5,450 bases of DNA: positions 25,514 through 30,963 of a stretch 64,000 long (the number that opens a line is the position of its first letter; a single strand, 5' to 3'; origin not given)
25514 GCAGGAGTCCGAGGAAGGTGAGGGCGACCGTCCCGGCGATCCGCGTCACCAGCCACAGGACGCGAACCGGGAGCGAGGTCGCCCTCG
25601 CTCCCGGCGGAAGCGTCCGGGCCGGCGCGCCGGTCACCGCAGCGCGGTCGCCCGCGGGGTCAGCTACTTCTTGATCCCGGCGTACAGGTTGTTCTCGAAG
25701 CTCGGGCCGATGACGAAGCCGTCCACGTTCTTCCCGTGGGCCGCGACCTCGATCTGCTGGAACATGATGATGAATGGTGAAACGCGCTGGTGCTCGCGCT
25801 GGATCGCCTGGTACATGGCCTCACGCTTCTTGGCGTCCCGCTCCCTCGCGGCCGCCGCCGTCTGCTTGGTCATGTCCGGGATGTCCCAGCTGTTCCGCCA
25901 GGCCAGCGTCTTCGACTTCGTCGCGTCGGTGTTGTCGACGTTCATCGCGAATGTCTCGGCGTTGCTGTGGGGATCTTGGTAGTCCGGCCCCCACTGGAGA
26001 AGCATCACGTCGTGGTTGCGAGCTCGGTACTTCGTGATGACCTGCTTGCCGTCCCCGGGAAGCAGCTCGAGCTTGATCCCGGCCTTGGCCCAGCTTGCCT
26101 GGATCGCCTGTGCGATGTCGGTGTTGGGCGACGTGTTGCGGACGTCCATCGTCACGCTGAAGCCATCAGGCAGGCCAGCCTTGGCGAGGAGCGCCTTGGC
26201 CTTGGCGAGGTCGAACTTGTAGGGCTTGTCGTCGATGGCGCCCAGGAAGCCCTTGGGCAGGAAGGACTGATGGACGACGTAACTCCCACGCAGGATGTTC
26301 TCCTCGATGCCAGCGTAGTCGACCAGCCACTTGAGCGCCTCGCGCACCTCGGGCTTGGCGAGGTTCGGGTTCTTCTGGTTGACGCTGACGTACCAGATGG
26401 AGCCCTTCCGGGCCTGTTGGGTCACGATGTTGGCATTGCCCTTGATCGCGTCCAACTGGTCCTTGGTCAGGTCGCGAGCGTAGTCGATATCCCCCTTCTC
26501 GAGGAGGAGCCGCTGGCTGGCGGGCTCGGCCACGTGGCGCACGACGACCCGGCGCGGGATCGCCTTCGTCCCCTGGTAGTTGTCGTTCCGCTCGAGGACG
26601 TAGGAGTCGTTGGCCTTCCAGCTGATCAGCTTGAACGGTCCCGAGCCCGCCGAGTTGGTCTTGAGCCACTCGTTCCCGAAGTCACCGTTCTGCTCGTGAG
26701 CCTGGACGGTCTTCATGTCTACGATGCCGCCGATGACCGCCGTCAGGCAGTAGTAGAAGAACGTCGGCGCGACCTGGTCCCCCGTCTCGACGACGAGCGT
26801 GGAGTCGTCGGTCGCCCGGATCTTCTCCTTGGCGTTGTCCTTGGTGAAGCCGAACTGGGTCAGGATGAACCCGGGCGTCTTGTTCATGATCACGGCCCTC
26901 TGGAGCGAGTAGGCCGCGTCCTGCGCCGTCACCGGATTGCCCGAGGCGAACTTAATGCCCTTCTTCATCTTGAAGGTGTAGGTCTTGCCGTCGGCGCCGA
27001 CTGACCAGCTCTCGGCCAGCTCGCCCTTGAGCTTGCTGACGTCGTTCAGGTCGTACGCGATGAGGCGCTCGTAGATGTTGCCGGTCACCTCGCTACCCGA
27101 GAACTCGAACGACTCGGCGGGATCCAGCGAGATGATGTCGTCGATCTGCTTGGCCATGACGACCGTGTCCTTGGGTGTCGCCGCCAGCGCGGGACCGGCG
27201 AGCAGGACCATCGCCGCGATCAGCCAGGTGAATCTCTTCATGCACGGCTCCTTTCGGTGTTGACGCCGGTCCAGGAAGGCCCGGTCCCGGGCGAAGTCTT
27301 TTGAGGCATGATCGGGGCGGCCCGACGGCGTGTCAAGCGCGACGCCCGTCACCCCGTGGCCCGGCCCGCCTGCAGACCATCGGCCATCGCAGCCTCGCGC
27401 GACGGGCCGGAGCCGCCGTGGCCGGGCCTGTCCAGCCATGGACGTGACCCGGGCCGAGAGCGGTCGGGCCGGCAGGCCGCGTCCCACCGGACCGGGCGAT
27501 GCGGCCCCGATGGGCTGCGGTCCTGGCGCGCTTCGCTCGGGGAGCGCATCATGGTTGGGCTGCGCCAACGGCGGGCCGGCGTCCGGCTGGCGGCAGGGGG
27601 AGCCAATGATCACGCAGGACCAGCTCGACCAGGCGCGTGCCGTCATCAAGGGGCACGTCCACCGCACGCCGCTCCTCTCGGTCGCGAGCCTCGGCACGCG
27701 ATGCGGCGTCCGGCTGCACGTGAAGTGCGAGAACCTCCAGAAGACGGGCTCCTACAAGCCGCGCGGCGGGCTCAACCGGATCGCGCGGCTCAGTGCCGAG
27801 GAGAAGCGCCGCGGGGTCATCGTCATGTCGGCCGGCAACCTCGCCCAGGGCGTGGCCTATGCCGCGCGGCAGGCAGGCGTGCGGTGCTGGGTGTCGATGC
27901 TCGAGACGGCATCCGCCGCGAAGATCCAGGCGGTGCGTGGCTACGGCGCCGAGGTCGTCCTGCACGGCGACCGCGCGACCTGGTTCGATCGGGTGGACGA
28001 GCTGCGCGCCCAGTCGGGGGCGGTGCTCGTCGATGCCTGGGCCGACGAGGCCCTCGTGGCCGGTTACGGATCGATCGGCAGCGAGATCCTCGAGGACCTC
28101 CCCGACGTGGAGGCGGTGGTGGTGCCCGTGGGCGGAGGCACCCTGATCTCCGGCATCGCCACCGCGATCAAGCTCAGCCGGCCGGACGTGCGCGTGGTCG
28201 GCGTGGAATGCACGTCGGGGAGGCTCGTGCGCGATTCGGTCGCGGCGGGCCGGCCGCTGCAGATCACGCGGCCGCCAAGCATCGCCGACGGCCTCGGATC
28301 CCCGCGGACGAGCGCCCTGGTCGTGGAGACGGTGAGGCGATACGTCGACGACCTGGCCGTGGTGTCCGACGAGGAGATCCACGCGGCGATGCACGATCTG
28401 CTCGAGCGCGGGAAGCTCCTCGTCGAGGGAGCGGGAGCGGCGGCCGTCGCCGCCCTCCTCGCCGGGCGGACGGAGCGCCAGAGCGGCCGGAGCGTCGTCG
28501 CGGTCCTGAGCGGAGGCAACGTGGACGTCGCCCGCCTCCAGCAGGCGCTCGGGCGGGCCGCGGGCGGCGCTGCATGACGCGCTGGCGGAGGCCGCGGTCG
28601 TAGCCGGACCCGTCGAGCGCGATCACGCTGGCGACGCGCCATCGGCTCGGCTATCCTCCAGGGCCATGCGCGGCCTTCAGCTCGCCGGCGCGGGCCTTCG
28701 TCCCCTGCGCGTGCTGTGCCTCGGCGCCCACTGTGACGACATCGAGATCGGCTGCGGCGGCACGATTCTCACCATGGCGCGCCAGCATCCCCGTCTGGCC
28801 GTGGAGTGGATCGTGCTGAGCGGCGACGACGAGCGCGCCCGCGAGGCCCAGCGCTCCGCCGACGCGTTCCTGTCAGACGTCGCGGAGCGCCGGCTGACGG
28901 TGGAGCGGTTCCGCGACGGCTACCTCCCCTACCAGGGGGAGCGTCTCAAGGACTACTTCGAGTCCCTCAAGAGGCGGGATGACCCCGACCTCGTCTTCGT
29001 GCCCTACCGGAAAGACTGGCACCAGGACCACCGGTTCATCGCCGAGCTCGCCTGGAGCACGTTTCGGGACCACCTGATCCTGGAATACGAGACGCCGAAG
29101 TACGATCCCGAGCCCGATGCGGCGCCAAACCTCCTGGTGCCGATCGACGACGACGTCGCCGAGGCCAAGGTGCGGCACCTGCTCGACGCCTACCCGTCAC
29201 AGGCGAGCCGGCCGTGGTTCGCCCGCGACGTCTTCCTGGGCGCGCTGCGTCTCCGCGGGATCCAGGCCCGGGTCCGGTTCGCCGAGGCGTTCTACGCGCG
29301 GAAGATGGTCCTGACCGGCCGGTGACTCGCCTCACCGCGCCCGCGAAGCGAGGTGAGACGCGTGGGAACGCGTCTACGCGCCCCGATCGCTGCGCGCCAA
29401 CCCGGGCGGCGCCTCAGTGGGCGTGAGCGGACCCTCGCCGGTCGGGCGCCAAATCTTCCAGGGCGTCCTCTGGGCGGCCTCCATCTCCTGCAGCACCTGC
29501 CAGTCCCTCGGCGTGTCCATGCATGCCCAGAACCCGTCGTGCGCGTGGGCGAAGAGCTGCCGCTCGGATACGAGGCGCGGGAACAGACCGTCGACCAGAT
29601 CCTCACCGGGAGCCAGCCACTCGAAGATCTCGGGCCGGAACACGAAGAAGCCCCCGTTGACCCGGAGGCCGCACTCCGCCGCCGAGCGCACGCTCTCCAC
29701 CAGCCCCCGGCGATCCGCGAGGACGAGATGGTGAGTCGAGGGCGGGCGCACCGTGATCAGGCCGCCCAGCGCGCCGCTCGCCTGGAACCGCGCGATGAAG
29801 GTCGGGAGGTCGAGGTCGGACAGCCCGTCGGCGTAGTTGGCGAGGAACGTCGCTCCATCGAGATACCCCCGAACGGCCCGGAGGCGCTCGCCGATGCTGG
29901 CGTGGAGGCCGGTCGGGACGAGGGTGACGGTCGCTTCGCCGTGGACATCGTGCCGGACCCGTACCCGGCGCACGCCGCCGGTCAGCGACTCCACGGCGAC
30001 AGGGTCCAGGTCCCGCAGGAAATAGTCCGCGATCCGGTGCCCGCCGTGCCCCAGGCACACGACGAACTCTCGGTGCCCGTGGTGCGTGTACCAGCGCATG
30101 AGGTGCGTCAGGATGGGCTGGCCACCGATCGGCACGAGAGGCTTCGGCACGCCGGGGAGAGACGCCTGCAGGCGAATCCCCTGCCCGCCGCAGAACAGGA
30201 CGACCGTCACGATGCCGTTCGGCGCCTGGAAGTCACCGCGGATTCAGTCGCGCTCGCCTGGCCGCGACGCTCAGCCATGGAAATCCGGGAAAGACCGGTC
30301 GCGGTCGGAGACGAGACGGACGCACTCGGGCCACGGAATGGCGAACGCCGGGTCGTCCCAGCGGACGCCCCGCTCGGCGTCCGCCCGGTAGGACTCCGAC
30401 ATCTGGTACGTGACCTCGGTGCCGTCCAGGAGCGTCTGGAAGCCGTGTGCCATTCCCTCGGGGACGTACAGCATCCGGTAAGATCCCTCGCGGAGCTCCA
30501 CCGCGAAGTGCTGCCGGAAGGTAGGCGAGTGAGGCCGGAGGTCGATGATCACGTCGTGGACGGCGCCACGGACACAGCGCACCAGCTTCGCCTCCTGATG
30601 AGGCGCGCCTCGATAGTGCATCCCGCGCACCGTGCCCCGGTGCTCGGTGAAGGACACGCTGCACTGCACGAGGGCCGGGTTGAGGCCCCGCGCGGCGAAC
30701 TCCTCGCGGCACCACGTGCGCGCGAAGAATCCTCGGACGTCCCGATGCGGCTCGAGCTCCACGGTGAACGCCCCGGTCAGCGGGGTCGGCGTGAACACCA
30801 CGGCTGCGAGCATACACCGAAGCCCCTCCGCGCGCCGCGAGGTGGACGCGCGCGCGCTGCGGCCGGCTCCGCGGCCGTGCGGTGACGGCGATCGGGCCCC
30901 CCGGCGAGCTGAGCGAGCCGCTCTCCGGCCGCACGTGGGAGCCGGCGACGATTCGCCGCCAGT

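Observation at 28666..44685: Hybrid branched-sugar / acyl-carrier gene cluster: candidate undescribed glycan-acylation system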

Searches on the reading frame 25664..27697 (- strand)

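Call 6: search_protein_families(library=pfam, proteins=[window:25664-27697:-], max_evalue=0.01)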
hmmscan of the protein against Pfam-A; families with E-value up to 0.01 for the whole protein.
window:25664-27697:- (677 aa): 1 family
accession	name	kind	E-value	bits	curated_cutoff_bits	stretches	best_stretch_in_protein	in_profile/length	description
PF00496.27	SBP_bac_5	-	1.1e-84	285.2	32.4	1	222-588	1-365/368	Bacterial extracellular solute-binding proteins, family 5 Middle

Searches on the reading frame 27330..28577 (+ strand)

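Call 5: search_protein_families(library=pfam, proteins=[window:27330-28577:+], max_evalue=0.01)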
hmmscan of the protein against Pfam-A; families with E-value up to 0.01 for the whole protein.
window:27330-28577:+ (415 aa): 1 family
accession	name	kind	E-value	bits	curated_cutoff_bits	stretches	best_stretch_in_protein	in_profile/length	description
PF00291.31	PALP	-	1.9e-77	260.9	35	1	107-395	2-295/295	Pyridoxal-phosphate dependent enzyme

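Call 8: search_protein_families(library=ncbifam, proteins=[window:27330-28577:+], max_evalue=0.001)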
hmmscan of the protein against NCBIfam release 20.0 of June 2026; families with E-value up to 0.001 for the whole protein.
window:27330-28577:+ (415 aa): 37 families (the best 25 are shown)
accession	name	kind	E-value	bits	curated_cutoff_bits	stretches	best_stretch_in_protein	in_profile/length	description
TIGR01127.1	ilvA_1Cterm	equivalog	1.1e-93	314.2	378.75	1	113-405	1-293/380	threonine ammonia-lyase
NF006389.0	PRK08638.1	equivalog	2.2e-86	289.8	453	1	93-408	8-325/333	bifunctional threonine ammonia-lyase/L-serine ammonia-lyase TdcB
NF005600.0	PRK07334.1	equivalog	2.3e-81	273.5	496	1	91-409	7-323/408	threonine ammonia-lyase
NF005680.0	PRK07476.1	equivalog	4.4e-75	252.6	413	1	93-407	4-320/326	hydroxyectoine utilization dehydratase EutB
NF005454.0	PRK07048.1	equivalog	1.4e-74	251.1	452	1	93-408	6-321/324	threo-3-hydroxy-L-aspartate ammonia-lyase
NF005292.0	PRK06815.1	equivalog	7.3e-72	242.1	371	1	97-407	6-317/320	threonine/serine dehydratase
TIGR02991.1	ectoine_eutB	equivalog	1.6e-71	240.8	413.35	1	95-401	2-309/317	hydroxyectoine utilization dehydratase EutB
NF045641.2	BHydaspDhtseBhcB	equivalog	3.7e-69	233.2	550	1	95-403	3-310/312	beta-hydroxyaspartate dehydratase BhcB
NF006094.0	PRK08246.1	subfamily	2.5e-68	230.7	331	1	93-403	4-309/310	serine/threonine dehydratase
NF006674.0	PRK09224.1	subfamily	1.1e-64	219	577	1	108-410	21-326/508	threonine ammonia-lyase IlvA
TIGR01124.1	ilvA_2Cterm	equivalog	2.5e-63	214.4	411.3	1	109-410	14-318/499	threonine ammonia-lyase, biosynthetic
NF009130.0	PRK12483.1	subfamily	2.1e-62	211.4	801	1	111-413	36-341/521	threonine ammonia-lyase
NF006390.0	PRK08639.1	equivalog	8.6e-62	209.4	421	1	93-410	6-327/418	threonine ammonia-lyase IlvA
TIGR02079.1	THD1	equivalog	5.1e-58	196.8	440.55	1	98-410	2-319/410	threonine ammonia-lyase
NF004771.0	PRK06110.1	equivalog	4.9e-55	186.9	317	1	93-409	2-318/323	threonine dehydratase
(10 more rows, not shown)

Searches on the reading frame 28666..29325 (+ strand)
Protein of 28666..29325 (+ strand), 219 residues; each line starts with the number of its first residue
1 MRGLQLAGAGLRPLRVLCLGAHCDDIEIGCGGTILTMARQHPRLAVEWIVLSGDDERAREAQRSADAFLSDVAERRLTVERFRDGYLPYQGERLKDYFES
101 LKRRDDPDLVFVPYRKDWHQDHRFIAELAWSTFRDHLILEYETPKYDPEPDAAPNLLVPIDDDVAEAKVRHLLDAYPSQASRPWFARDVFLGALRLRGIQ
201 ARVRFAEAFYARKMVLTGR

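Call 5: search_protein_families(library=pfam, proteins=[window:28666-29325:+], max_evalue=0.01)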
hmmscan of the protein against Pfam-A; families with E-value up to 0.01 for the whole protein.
window:28666-29325:+ (219 aa): 1 family
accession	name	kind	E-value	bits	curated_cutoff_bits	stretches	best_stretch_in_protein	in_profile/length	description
PF02585.22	PIG-L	-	5.3e-14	53.3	28.2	1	17-131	1-127/129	GlcNAc-PI de-N-acetylase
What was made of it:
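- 28666..29325 (+): PIG-L/LmbE-family deacetylase (219 aa), part of the conserved sugar core. Pfam PF02585 E=5e-14 (call 5).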

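Call 7: search_protein_families(library=ncbifam, proteins=[window:28666-29325:+], max_evalue=0.001)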
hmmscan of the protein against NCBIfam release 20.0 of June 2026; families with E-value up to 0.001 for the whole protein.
window:28666-29325:+ (219 aa): 1 family
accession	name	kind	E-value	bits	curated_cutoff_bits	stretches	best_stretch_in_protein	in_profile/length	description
TIGR04001.1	thiol_BshB1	equivalog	4.6e-16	59.2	182.5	1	14-144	2-133/226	bacillithiol biosynthesis deacetylase BshB1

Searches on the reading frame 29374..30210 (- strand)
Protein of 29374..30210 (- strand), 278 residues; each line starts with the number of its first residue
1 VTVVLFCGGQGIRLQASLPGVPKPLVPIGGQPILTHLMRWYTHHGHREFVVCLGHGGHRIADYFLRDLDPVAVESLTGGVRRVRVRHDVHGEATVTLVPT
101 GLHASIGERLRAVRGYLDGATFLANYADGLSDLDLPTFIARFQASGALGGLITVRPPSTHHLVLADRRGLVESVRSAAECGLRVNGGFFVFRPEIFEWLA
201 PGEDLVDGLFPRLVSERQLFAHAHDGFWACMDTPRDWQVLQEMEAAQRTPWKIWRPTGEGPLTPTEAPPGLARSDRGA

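Call 5: search_protein_families(library=pfam, proteins=[window:29374-30210:-], max_evalue=0.01)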
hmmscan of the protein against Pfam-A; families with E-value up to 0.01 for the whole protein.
window:29374-30210:- (278 aa): 2 families
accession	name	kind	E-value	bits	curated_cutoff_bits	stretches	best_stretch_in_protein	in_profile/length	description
PF12804.13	NTP_transf_3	-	2.6e-05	24.9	27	1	4-63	2-54/160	MobA-like NTP transferase domain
PF00483.29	NTP_transferase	-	0.0019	18.3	21.2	1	4-173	3-159/245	Nucleotidyl transferase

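Call 7: search_protein_families(library=ncbifam, proteins=[window:29374-30210:-], max_evalue=0.001)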
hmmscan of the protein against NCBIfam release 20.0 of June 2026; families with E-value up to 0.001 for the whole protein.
window:29374-30210:- (278 aa): 11 families
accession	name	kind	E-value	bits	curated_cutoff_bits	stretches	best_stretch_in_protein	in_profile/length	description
TIGR02623.1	G1P_cyt_trans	equivalog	1.8e-47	162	300.25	1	1-254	1-255/255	glucose-1-phosphate cytidylyltransferase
NF052502.1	man1P_GTase_Rv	exception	3.9e-12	45.7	440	2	3-53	3-53/352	mannose-1-phosphate guanylyltransferase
TIGR03992.1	Arch_glmU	subfamily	5.1e-11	42.1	292.1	1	1-245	1-226/393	bifunctional sugar-1-phosphate nucleotidylyltransferase/acetyltransferase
NF041313.1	UDPGP_AglF_Halo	equivalog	1.4e-08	34.5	400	1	1-66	1-66/234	UTP--glucose-1-phosphate uridylyltransferase AglF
NF045761.1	NAMPUrTaseMurU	equivalog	6.4e-08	32.7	250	1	1-63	1-63/226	N-acetylmuramate alpha-1-phosphate uridylyltransferase MurU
NF049965.1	GlMnHpPGnyltfHddC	equivalog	1.6e-07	31.2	300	1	2-67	2-67/221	D-glycero-D-manno-heptose 1-phosphate guanosyltransferase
NF041135.1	IPPtranDIPPsyn_Thcocales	equivalog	2.2e-05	23.6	580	1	1-67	1-63/419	bifunctional L-myo-inositol-1-phosphate cytidylyltransferase/CDP-L-myo-inositol myo-inositolphosphotransferase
TIGR01173.1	glmU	equivalog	0.00015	20.7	366.85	1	1-65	1-62/452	bifunctional UDP-N-acetylglucosamine diphosphorylase/glucosamine-1-phosphate N-acetyltransferase GlmU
NF010938.0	PRK14358.1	equivalog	0.00016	20.4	500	1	2-60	9-64/481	bifunctional N-acetylglucosamine-1-phosphate uridyltransferase/glucosamine-1-phosphate acetyltransferase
NF045665.1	NTPtran_DVU1551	equivalog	0.00041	19.5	315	0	22-63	17-58/359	DVU_1551 family NTP transferase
NF010933.0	PRK14353.1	equivalog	0.00041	19.1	505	1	2-63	7-65/453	bifunctional UDP-N-acetylglucosamine diphosphorylase/glucosamine-1-phosphate N-acetyltransferase GlmU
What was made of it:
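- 29374..30210 (-): Sugar-1-phosphate nucleotidylyltransferase, glucose-1-phosphate cytidylyltransferase-like (278 aa). TIGR02623 162 bits, below the 300-bit cut-off (call 7).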

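Call 60: search_solved_structures(query=window:29374-30210:-, max_evalue=0.00001)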
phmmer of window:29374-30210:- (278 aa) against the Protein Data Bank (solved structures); distinct sequences matched with E-value up to 0.00001: 8.
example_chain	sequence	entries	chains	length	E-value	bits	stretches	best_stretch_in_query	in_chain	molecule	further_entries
1tzf_A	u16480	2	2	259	2.9e-38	135.2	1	3-254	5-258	Glucose-1-phosphate cytidylyltransferase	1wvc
8x7s_B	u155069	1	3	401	1.9e-14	57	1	3-240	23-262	UTP--glucose-1-phosphate uridylyltransferase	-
7whr_B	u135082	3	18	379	3e-09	39.9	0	180-237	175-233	Nucleotidyl transferase family protein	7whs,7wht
8yre_D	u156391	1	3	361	1.4e-08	37.8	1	3-238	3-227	Mannose-1-phosphate guanylyltransferase 1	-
7x8j_A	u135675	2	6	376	1.5e-08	37.6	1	3-238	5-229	Mannose-1-phosphate guanylyltransferase 1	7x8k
7d72_K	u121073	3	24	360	8.2e-07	31.9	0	128-238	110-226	Mannose-1-phosphate guanyltransferase beta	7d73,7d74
5xhw_A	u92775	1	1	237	1.9e-06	30.7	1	3-70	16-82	Putative 6-deoxy-D-mannoheptose pathway protein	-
6jq8_A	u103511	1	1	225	2.3e-06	30.5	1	3-67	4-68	Putative 6-deoxy-D-mannoheptose pathway protein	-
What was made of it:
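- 29374..30210 (-): Best solved relative is 1tzf, G1P cytidylyltransferase, E=3e-38 (call 60).
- On CDP-glucose pathway (RfbF/RfbG type): The best PDB hit is 1tzf (call 60).
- Closest known: NDP-hexose C-methyl branched-sugar pathways. Different: The NTase is cytidylyltransferase-like rather than a dTDP or GDP enzyme (call 60).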

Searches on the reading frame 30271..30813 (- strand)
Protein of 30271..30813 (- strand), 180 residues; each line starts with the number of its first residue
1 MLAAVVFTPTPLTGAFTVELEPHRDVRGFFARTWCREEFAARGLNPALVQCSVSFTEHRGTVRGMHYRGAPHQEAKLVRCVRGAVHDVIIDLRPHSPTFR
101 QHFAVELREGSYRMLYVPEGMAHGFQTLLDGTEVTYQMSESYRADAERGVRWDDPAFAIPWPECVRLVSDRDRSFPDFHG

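Call 5: search_protein_families(library=pfam, proteins=[window:30271-30813:-], max_evalue=0.01)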
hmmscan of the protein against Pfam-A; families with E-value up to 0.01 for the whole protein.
window:30271-30813:- (180 aa): 1 family
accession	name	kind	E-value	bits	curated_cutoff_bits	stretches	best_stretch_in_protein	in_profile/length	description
PF00908.23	dTDP_sugar_isom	-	1.7e-60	204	27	1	10-178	2-166/168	dTDP-4-dehydrorhamnose 3,5-epimerase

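Call 7: search_protein_families(library=ncbifam, proteins=[window:30271-30813:-], max_evalue=0.001)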
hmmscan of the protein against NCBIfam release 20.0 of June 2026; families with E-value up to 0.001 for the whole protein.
window:30271-30813:- (180 aa): 1 family
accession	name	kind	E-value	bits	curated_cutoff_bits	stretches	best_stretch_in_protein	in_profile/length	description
TIGR01221.1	rmlC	equivalog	1.3e-43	148.8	155.75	1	10-177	5-171/176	dTDP-4-dehydrorhamnose 3,5-epimerase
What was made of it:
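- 30271..30813 (-): RmlC-type NDP-4-keto-6-deoxyhexose 3,5-epimerase (180 aa). PF00908 E=2e-60; TIGR01221 148.8 bits against a 155.75 cut-off (calls 5, 7).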
